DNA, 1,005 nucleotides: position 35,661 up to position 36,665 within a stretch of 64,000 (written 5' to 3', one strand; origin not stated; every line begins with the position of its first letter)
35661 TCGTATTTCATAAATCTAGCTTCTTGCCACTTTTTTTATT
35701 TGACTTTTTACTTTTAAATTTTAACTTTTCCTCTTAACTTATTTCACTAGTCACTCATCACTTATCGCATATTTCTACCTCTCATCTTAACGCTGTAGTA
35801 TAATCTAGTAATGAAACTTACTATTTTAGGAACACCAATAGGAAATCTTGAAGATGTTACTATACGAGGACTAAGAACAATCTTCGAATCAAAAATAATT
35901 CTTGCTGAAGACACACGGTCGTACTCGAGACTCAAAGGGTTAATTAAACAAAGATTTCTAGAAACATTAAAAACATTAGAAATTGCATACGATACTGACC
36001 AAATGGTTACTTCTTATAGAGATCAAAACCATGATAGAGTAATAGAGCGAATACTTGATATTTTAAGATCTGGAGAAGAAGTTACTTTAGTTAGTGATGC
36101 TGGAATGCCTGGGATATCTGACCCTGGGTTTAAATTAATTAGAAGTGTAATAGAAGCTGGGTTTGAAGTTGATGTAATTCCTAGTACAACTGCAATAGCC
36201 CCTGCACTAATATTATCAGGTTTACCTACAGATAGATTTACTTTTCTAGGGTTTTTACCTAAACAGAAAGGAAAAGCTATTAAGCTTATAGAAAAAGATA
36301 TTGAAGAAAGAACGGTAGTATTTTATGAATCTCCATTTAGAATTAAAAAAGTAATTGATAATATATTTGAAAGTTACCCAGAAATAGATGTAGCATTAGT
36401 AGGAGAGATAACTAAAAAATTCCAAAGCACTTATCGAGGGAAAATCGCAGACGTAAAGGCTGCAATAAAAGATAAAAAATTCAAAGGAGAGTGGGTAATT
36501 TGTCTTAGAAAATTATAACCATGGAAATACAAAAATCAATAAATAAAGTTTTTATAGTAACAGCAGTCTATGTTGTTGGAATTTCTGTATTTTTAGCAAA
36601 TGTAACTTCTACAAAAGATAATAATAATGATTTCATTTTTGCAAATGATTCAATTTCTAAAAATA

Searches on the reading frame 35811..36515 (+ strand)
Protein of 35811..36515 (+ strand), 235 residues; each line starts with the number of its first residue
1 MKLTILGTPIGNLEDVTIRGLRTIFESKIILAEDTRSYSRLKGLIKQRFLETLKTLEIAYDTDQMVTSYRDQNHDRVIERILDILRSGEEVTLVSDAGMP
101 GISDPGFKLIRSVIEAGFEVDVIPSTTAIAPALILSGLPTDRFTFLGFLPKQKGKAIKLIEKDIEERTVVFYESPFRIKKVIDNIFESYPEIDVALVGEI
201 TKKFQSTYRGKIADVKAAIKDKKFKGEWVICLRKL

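Call 79: find_related_loci(query=A5, collection=metagenome_contigs, flank=10000)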
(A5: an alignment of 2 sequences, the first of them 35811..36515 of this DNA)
Query A5 (235 aa) in metagenome_contigs; peptide patterns used: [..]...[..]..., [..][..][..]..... (x = any residue, [..] = any of these).
571 stretches matched a pattern; 168 encode a relative of the query (tblastn E <= 1e-3); the best 80 are kept; 80 distinct loci.
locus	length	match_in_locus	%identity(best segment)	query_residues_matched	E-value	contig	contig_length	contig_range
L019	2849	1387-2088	52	2-235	7e-79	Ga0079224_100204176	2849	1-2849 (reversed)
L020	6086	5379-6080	52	1-232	2e-75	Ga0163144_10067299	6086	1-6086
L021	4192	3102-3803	51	1-232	6e-75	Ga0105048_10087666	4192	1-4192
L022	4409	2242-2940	49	2-233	1e-74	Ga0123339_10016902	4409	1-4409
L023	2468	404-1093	48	2-232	2e-75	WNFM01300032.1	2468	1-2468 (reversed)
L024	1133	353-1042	51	2-233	2e-79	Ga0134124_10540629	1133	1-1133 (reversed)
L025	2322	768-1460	51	2-234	2e-73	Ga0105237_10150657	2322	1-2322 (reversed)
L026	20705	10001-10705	50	2-235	2e-70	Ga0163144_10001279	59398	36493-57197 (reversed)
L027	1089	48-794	48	1-232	1e-74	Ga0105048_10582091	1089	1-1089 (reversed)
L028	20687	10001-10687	45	2-233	2e-68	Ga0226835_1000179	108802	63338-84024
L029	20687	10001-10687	44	2-233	4e-68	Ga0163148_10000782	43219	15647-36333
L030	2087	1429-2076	45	2-220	2e-57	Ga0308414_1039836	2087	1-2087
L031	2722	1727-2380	44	3-234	2e-55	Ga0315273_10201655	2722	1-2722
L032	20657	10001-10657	40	2-234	9e-55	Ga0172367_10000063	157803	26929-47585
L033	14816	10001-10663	42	2-234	2e-54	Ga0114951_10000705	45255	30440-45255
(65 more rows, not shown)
